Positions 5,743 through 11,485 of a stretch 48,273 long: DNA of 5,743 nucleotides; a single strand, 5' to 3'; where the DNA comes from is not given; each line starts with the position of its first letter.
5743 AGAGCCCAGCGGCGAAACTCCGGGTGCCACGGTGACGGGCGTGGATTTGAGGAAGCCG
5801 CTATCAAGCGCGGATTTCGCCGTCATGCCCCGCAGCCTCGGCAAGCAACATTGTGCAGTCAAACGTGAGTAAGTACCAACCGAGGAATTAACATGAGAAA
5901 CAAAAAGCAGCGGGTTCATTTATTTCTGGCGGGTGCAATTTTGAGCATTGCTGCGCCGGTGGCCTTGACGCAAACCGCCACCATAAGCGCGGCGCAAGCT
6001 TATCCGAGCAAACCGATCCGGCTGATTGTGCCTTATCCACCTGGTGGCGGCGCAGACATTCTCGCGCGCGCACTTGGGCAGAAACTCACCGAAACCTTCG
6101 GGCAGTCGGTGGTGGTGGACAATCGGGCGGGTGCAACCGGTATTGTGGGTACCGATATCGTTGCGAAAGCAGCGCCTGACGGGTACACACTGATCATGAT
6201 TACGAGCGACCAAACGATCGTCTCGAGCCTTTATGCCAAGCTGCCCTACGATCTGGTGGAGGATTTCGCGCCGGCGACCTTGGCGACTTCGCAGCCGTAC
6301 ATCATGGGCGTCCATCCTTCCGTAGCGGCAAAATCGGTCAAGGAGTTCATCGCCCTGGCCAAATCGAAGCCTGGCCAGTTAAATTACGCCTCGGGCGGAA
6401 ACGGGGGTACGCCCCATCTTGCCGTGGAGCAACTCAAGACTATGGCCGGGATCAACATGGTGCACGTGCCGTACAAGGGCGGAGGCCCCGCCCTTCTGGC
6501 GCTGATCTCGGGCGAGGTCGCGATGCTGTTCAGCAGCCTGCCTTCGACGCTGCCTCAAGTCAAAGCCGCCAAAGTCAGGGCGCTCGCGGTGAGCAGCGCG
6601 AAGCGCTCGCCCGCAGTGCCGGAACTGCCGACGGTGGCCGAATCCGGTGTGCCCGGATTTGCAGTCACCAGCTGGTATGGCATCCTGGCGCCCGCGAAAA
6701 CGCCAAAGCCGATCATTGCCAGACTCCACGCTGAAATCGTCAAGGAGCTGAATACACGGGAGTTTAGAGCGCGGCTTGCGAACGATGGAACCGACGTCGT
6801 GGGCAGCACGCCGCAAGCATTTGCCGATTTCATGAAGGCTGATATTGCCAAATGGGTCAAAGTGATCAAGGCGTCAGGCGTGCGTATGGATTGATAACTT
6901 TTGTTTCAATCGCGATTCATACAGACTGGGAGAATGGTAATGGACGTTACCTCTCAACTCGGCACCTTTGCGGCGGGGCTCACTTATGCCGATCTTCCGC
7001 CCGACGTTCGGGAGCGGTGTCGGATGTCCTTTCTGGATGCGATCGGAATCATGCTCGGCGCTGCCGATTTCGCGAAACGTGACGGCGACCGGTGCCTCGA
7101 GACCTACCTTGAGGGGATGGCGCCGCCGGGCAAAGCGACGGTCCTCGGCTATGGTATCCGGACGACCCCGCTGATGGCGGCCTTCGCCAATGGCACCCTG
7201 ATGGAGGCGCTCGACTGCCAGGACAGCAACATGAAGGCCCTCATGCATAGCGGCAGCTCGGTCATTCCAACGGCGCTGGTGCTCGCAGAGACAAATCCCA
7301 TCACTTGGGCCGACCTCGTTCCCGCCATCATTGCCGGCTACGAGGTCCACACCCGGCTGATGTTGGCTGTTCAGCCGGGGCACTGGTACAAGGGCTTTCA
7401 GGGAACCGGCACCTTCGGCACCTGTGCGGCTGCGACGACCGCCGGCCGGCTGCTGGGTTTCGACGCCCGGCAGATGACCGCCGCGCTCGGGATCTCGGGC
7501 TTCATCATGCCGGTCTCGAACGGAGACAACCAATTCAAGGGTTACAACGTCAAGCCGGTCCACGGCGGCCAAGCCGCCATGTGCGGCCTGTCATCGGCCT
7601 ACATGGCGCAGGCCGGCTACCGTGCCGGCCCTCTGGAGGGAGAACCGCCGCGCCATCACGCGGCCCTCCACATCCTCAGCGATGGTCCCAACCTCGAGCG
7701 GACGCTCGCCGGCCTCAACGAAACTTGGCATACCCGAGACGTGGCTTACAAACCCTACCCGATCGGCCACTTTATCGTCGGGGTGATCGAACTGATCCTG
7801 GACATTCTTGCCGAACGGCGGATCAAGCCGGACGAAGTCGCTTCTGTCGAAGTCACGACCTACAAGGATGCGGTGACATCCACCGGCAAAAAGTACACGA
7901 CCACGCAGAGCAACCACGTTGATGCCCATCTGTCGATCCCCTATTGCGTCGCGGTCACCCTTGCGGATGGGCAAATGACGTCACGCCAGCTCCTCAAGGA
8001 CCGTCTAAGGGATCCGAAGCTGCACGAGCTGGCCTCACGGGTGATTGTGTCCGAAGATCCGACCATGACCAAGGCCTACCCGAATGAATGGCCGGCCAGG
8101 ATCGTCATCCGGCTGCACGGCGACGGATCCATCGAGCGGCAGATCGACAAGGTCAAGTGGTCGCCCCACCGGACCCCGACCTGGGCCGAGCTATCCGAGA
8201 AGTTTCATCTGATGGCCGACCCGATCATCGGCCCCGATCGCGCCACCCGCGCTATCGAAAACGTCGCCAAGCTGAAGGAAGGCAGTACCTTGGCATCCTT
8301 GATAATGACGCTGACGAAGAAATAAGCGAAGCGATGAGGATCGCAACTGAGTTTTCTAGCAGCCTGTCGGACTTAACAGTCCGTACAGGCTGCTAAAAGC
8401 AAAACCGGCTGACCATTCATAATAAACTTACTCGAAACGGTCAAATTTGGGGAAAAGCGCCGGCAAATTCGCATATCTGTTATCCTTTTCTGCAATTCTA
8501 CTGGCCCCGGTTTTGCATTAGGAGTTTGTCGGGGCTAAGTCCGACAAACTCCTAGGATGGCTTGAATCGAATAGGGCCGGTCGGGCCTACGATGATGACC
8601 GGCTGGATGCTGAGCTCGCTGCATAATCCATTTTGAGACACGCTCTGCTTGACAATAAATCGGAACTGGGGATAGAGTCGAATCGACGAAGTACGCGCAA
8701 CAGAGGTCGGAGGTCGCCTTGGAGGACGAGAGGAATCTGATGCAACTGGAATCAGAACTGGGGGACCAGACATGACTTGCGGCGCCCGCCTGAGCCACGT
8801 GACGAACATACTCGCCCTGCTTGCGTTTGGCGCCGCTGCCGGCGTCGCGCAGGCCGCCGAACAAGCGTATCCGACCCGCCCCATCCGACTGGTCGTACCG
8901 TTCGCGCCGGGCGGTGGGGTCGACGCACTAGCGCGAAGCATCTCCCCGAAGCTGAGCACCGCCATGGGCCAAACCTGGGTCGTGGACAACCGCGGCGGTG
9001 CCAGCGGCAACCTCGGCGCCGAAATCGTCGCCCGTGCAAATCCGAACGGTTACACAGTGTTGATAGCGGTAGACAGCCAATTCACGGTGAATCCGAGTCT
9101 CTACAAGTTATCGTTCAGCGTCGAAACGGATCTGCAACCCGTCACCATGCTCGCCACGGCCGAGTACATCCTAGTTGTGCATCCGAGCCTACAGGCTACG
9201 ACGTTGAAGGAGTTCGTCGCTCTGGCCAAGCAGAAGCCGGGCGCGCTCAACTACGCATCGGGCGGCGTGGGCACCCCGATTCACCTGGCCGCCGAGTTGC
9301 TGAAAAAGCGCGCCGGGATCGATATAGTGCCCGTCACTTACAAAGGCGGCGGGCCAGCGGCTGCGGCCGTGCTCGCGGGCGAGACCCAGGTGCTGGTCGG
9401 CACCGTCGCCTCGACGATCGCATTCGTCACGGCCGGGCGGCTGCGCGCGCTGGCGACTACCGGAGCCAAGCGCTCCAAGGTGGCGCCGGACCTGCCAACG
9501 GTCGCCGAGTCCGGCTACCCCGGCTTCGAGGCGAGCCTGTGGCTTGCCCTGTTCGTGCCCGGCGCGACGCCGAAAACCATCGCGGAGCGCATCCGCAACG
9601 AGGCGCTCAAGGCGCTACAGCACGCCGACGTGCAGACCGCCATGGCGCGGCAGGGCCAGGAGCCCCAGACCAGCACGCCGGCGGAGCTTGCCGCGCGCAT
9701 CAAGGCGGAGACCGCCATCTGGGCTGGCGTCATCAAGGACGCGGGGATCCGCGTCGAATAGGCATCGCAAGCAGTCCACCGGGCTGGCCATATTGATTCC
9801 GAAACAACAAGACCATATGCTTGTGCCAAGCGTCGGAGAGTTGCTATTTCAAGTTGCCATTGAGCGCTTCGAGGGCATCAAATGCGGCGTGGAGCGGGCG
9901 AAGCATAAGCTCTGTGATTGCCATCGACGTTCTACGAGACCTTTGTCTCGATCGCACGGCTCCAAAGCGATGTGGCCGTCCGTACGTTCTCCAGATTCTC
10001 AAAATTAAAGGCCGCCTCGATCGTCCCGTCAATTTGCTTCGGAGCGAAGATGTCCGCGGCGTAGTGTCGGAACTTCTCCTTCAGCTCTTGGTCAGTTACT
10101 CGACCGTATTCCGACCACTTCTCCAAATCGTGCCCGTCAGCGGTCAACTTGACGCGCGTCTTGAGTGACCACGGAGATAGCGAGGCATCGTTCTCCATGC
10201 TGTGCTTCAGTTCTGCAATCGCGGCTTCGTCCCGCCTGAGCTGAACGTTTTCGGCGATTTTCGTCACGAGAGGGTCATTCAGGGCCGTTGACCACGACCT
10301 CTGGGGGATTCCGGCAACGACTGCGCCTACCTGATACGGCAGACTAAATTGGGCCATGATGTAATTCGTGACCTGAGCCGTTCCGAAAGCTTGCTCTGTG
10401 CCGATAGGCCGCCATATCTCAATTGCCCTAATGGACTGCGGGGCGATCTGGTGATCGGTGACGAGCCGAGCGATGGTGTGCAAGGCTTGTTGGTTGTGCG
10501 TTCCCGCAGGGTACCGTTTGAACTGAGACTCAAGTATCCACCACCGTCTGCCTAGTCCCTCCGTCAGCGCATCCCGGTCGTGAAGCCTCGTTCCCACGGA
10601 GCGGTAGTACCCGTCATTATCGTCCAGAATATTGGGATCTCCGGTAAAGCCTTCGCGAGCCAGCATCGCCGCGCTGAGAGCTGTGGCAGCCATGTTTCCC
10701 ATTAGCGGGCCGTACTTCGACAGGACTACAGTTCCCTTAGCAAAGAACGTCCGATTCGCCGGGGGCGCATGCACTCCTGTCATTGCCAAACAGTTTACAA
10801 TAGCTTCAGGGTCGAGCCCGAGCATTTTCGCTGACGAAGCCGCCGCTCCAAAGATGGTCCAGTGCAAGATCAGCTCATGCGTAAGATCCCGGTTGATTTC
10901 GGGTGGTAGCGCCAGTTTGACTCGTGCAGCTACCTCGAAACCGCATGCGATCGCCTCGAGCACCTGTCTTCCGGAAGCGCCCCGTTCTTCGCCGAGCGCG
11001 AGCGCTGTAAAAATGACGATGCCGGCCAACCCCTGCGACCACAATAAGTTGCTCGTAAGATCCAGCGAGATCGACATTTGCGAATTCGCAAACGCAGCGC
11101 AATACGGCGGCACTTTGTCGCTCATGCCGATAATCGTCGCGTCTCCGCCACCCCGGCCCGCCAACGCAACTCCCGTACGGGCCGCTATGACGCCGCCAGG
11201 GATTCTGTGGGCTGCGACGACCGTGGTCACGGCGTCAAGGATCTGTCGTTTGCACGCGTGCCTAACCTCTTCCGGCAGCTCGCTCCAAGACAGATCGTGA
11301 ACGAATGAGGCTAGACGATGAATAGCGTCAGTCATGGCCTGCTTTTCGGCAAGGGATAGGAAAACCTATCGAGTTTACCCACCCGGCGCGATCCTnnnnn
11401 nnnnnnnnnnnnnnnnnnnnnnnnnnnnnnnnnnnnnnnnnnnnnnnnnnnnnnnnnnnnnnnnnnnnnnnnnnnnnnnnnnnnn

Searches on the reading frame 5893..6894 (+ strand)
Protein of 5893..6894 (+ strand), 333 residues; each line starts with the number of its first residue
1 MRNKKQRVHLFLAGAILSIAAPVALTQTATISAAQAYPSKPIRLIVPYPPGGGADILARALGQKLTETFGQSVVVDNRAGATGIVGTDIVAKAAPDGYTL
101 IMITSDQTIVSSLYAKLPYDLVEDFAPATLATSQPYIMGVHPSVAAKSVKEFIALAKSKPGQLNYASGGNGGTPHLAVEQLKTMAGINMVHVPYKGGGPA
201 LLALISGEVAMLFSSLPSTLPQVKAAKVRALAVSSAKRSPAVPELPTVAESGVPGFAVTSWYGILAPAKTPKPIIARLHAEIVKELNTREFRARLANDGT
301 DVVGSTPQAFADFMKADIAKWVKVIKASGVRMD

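Call 12: search_protein_families(library=pfam, max_evalue=0.001, proteins=[window:5893-6894:+])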
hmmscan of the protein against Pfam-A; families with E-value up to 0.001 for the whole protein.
window:5893-6894:+ (333 aa): 1 family
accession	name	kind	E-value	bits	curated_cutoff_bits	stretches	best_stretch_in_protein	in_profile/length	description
PF03401.19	TctC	-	2.1e-73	247.6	27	1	58-329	2-273/274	Tripartite tricarboxylate transporter family receptor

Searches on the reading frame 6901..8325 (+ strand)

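Call 12: search_protein_families(library=pfam, max_evalue=0.001, proteins=[window:6901-8325:+])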
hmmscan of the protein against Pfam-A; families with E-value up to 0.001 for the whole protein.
window:6901-8325:+ (474 aa): 2 families
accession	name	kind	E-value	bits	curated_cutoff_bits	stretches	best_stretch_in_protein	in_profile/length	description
PF03972.19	MmgE_PrpD_N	-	1.3e-46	159.3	32.1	1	19-242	2-220/244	MmgE/PrpD N-terminal domain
PF19305.4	MmgE_PrpD_C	-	2.4e-34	119.1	32.1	1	286-457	1-170/173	MmgE/PrpD C-terminal domain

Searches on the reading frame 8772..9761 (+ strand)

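Call 12: search_protein_families(library=pfam, max_evalue=0.001, proteins=[window:8772-9761:+])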
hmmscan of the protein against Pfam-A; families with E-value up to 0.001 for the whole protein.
window:8772-9761:+ (329 aa): 1 family
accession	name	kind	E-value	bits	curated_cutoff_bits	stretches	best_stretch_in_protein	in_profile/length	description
PF03401.19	TctC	-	9.3e-60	202.9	27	1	54-325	2-273/274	Tripartite tricarboxylate transporter family receptor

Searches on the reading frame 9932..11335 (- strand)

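Call 11: search_protein_families(library=pfam, max_evalue=0.001, proteins=[window:9932-11335:-])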
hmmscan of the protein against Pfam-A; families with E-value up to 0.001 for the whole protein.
window:9932-11335:- (467 aa): 2 families
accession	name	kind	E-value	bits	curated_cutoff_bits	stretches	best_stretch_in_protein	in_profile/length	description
PF03972.19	MmgE_PrpD_N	-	3.4e-42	144.8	32.1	1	7-247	2-235/244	MmgE/PrpD N-terminal domain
PF19305.4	MmgE_PrpD_C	-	2e-09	38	32.1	1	275-440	1-168/173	MmgE/PrpD C-terminal domain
